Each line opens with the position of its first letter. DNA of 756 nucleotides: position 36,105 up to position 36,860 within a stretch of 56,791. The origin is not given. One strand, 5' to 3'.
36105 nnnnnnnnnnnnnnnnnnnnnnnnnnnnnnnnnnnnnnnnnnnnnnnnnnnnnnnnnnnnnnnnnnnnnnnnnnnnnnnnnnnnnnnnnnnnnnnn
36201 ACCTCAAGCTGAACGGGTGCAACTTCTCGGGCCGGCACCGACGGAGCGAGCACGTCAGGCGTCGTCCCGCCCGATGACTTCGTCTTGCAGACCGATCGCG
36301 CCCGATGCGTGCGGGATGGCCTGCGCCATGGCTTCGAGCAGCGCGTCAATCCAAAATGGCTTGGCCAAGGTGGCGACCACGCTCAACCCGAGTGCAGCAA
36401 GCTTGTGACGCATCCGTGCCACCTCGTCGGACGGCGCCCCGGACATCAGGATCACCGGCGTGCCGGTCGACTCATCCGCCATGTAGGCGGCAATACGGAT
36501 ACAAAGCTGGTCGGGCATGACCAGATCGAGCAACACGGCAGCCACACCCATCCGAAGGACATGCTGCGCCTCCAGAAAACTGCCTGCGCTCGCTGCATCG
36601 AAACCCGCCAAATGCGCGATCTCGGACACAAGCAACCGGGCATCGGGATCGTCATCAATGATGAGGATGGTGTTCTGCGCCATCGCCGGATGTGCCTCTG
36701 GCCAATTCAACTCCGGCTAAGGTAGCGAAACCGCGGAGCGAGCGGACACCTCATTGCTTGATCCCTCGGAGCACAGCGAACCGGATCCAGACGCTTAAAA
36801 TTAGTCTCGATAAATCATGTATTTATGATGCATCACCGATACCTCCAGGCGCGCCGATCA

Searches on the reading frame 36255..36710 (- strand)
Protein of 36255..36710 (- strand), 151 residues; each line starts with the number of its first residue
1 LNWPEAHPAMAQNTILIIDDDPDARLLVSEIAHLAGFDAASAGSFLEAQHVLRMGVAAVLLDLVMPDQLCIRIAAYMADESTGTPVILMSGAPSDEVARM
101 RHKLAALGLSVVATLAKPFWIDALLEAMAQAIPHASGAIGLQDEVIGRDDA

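Call 44: search_protein_families(library=pfam, proteins=[window:36255-36710:-], max_evalue=0.01)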
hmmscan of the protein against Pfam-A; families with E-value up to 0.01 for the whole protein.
window:36255-36710:- (151 aa): 1 family
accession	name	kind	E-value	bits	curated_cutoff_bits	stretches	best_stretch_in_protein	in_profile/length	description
PF00072.30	Response_reg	-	2.6e-11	44.1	30.2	1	15-128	1-110/111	Response regulator receiver domain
